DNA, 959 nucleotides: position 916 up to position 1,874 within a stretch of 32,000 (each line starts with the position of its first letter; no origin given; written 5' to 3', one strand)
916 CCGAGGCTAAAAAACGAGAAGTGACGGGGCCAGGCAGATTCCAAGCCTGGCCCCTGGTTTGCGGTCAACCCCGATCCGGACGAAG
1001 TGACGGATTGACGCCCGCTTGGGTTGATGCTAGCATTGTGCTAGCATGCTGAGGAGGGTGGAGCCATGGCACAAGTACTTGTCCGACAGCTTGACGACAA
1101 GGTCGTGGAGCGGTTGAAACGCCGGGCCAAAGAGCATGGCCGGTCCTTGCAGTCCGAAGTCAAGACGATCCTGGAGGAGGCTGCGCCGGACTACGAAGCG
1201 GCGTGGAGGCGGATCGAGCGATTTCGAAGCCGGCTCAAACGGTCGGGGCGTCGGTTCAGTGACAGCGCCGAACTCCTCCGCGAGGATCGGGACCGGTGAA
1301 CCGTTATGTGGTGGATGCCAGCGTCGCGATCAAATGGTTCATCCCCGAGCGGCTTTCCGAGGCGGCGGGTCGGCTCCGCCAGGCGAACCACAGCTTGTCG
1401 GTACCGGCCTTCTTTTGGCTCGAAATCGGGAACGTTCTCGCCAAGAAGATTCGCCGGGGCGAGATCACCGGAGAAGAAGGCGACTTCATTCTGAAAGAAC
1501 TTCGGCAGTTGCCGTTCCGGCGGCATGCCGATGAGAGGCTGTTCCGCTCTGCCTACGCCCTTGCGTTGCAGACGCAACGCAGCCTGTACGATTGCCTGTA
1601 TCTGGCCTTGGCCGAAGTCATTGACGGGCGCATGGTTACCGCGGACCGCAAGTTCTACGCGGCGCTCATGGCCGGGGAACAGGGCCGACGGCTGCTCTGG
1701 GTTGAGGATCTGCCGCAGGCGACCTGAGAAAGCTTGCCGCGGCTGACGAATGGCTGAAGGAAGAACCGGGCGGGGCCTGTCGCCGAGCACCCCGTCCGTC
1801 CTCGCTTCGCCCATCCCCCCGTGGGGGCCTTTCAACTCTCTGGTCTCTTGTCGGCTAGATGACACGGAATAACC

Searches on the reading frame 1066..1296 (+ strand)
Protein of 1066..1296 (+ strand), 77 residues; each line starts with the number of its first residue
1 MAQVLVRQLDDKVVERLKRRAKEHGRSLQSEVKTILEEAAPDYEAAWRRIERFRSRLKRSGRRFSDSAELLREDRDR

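Call 3: search_protein_families(library=pfam, proteins=[window:1066-1296:+], max_evalue=1)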
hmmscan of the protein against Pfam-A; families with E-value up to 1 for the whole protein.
window:1066-1296:+ (77 aa): 12 families
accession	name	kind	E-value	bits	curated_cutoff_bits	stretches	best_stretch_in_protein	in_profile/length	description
PF22513.2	FitA-like_RHH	-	6.3e-16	58.5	27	1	2-40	1-39/39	Antitoxin FitA-like, ribbon-helix-helix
PF03869.20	Arc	-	6.4e-06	26.4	20.4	1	12-39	14-41/50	Arc-like DNA binding domain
PF19891.5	DUF6364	-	0.0006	20.7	27.3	1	8-44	8-39/70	Family of unknown function (DUF6364)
PF25101.1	Spectrin_7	-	0.0043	17.8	27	1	13-74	2-63/99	Animal spectrin repeats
PF08621.15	RPAP1_N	-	0.0077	16.4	25.3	1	5-23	26-44/46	RPAP1-like, N-terminal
PF14075.11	UBN_AB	-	0.024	14.7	25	1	4-56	72-124/211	Ubinuclein conserved middle domain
PF05509.17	TraY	-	0.039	14.5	21.3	1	8-37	4-33/49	TraY domain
PF07878.17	RHH_5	-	0.043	14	26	1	11-38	10-37/43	CopG-like RHH_1 or ribbon-helix-helix domain, RHH_5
PF12441.14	CopG_antitoxin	-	0.14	13.4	28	1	8-38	48-78/79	CopG antitoxin of type II toxin-antitoxin system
PF17414.8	MatP_C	-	0.14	12.9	24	1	9-41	9-41/60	MatP C-terminal ribbon-helix-helix domain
PF16007.11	DUF4777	-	0.15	12.7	34.4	1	11-40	23-52/66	Domain of unknown function (DUF4777)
PF09596.15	MamL-1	-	0.21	12.2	25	0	13-21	6-14/58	MamL-1 domain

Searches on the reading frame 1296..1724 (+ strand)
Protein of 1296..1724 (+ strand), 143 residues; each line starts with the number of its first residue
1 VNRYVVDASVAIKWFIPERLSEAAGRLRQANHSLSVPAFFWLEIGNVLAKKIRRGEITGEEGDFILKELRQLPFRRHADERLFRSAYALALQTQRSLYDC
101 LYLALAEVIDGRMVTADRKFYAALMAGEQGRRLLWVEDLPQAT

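Call 3: search_protein_families(library=pfam, proteins=[window:1296-1724:+], max_evalue=1)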
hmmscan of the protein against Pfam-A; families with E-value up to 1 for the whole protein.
window:1296-1724:+ (143 aa): 2 families
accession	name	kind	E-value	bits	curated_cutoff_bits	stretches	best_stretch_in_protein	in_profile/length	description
PF01850.27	PIN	-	1.4e-13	51.9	23.6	1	4-122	1-116/120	PIN domain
PF10130.15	PIN_2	-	0.024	15.3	22.4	1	5-126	1-121/133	PIN domain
